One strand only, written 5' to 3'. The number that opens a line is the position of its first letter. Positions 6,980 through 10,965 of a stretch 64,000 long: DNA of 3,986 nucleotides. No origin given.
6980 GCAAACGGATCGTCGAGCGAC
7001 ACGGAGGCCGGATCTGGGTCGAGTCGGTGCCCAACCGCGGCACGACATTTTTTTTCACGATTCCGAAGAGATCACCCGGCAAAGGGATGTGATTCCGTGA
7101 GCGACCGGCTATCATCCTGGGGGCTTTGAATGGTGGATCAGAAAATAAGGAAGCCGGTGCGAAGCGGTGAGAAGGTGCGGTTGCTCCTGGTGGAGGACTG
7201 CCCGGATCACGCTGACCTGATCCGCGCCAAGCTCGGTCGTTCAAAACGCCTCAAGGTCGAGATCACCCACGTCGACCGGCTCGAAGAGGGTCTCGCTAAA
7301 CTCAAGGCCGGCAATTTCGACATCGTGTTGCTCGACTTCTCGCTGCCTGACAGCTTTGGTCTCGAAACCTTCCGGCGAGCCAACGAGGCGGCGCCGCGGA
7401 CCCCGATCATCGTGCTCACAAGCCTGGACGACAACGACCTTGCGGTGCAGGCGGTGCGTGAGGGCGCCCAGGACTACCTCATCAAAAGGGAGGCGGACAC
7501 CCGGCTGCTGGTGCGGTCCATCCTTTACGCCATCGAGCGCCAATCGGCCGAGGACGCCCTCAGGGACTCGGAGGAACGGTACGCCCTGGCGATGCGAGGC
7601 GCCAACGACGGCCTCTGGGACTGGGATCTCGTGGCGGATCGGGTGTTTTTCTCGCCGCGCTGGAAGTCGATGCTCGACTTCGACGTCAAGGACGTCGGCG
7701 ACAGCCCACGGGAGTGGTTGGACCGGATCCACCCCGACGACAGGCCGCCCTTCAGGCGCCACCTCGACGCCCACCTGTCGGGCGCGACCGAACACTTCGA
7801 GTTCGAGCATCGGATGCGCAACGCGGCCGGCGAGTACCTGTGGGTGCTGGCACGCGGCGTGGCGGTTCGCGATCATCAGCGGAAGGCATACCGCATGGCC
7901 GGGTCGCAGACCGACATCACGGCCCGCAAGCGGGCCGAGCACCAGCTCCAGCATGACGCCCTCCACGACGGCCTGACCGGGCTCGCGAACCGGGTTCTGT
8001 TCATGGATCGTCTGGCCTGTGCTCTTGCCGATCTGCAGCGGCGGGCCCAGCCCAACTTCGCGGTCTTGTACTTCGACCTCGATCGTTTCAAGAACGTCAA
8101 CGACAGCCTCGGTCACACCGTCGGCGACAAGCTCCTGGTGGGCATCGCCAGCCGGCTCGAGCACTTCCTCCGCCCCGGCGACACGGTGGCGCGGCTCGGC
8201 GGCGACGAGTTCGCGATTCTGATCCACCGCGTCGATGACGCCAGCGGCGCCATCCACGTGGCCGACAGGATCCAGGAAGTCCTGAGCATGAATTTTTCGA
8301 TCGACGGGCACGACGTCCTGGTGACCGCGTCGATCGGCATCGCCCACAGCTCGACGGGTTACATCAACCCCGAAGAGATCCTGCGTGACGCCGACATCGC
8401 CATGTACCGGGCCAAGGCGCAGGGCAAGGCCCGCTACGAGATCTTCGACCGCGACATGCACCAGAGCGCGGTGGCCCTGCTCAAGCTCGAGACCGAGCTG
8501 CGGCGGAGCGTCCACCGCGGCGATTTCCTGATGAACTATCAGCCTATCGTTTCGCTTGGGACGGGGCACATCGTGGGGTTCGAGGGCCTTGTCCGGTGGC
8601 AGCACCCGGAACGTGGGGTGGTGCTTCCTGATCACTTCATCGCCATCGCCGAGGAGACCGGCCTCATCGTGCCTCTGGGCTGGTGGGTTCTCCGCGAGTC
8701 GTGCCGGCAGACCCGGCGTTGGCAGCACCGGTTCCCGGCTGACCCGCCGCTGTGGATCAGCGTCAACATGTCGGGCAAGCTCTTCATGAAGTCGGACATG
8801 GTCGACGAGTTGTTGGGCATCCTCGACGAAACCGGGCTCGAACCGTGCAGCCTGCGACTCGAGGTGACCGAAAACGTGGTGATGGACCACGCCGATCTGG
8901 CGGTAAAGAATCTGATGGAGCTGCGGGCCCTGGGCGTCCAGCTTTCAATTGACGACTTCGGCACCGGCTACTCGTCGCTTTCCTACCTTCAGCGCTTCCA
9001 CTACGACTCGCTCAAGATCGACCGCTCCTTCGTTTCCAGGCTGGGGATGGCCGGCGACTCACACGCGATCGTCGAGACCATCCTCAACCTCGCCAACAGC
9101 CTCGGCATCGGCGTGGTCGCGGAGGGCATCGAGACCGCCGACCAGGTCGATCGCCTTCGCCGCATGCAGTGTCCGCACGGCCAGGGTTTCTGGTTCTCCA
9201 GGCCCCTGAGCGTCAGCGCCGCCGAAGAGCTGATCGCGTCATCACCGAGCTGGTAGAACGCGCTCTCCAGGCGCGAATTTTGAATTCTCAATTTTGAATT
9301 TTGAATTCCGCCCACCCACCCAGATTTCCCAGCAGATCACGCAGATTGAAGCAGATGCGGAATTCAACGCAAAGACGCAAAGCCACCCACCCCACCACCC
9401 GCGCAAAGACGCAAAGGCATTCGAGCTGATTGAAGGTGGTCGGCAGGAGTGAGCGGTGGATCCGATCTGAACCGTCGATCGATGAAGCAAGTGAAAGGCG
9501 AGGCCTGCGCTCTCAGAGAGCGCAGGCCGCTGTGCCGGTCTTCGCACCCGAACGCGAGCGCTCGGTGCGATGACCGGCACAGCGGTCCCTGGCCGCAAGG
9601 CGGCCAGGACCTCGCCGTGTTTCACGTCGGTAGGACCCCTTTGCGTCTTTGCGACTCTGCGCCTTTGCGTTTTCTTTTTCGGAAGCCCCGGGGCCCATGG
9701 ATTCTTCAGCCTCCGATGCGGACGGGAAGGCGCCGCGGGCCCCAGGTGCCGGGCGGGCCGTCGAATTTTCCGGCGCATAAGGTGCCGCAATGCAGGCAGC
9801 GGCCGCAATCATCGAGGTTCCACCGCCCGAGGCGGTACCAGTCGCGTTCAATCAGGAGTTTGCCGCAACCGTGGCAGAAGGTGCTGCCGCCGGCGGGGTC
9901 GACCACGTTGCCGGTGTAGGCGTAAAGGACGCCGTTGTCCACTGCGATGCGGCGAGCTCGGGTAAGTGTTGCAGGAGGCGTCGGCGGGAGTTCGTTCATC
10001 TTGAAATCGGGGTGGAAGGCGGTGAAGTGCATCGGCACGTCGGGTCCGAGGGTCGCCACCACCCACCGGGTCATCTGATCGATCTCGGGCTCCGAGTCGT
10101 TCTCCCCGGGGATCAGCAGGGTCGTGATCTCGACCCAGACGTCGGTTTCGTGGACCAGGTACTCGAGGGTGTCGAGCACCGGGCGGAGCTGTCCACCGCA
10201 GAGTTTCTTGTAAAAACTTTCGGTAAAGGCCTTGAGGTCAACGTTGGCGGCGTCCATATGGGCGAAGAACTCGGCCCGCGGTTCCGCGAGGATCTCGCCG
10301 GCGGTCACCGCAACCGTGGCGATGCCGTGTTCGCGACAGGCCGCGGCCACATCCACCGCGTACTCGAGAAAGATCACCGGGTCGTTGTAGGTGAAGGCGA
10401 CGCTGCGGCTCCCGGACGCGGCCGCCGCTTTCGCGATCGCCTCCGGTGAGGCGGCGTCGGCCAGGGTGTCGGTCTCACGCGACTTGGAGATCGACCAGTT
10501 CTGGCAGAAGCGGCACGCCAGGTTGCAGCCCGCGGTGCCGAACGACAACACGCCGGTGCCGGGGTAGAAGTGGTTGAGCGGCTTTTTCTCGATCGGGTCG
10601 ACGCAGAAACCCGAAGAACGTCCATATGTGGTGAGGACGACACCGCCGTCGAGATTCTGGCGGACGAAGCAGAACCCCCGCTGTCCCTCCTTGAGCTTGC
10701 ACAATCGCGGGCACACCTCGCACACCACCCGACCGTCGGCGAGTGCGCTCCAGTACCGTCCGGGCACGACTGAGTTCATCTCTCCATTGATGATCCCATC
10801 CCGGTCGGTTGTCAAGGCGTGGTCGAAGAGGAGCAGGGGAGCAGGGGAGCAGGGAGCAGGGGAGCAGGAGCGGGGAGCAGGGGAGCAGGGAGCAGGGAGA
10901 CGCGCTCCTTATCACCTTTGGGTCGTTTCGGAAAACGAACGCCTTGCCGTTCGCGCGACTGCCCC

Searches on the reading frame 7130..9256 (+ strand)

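Call 66: search_protein_families(library=pfam, proteins=[window:7130-9256:+], max_evalue=0.00001)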
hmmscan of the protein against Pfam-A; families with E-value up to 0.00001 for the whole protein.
window:7130-9256:+ (708 aa): 4 families
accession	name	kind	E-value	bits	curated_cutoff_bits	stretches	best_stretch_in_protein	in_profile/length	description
PF00563.25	EAL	-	6.9e-74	248.6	31.3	1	456-692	3-236/236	EAL domain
PF00990.26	GGDEF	-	7.6e-46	156.3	23.8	1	277-434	1-160/161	Diguanylate cyclase, GGDEF domain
PF08447.18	PAS_3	-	5e-21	75.2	25.6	1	172-258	2-87/89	PAS fold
PF00072.30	Response_reg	-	1.3e-18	67.6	30.2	1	19-127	2-107/111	Response regulator receiver domain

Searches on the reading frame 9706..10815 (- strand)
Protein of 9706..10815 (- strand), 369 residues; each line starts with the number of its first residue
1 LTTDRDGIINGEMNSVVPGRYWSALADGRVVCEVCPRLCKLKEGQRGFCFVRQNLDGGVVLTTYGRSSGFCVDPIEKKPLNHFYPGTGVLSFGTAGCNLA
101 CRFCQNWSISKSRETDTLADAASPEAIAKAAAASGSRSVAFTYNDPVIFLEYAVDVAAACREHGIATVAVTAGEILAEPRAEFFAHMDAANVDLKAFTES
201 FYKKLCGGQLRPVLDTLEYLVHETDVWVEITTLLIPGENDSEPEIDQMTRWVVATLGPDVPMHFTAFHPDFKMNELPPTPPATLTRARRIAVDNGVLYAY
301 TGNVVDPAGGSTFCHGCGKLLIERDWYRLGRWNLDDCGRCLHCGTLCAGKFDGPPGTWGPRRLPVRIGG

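Call 66: search_protein_families(library=pfam, proteins=[window:9706-10815:-], max_evalue=0.00001)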
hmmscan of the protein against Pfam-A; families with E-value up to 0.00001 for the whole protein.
window:9706-10815:- (369 aa): 1 family
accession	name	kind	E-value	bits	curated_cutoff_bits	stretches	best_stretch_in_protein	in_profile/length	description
PF04055.27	Radical_SAM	-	1.7e-19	71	29.5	1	94-244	4-160/166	Radical SAM superfamily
